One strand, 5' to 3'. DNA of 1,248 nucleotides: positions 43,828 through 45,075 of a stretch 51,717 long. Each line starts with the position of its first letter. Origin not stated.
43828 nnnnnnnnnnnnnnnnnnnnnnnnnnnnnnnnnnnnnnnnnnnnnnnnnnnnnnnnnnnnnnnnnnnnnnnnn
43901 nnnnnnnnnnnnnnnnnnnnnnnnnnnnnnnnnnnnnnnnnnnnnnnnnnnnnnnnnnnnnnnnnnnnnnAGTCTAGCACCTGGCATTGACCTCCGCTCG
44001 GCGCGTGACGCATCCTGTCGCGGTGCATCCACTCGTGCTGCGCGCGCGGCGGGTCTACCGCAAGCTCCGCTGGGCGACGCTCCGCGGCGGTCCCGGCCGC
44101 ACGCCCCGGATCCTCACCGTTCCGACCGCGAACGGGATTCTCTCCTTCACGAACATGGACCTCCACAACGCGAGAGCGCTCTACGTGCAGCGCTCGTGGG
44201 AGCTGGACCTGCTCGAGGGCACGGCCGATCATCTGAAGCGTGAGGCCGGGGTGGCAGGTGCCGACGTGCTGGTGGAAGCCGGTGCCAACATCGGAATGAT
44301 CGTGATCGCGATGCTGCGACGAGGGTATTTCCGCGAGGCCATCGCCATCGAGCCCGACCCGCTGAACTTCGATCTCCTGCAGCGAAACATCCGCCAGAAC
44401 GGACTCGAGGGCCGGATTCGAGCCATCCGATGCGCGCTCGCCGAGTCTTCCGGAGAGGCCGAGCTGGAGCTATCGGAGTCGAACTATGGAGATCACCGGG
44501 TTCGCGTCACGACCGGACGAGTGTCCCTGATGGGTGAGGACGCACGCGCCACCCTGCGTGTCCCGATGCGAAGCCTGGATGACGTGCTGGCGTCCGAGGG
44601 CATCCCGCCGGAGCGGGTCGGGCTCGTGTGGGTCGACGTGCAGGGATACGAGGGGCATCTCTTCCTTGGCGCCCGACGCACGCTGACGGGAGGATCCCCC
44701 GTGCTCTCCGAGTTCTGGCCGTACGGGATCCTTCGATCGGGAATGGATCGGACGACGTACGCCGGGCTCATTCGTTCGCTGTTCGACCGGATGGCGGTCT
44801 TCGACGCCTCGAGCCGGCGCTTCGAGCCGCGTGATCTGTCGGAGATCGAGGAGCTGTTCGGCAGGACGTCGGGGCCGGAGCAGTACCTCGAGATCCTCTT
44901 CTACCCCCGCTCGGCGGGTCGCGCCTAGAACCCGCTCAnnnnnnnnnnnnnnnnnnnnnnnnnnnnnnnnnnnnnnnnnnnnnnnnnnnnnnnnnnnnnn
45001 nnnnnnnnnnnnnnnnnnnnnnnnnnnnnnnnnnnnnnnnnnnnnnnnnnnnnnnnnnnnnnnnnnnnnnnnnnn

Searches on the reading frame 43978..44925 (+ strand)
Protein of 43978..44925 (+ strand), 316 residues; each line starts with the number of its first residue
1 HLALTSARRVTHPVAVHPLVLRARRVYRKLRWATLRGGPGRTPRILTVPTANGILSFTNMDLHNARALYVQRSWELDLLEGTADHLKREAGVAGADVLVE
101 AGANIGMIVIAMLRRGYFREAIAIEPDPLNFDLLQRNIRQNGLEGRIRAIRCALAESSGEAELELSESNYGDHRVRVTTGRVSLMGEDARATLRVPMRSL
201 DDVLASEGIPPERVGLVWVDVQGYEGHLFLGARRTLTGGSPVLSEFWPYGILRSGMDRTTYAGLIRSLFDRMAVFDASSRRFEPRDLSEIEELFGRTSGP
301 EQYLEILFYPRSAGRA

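Call 28: search_protein_families(library=pfam, proteins=[window:43978-44925:+], max_evalue=0.001)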
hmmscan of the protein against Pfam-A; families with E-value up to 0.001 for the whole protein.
window:43978-44925:+ (316 aa): 2 families
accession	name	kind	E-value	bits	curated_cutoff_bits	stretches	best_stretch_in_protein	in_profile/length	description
PF05050.19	Methyltransf_21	-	5.7e-10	40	22.7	1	101-238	2-138/173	Methyltransferase FkbM domain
PF02475.24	TRM5-TYW2_MTfase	-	9.5e-06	26.1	28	1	92-153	34-95/164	TRM5/TYW2 methyltransferase domain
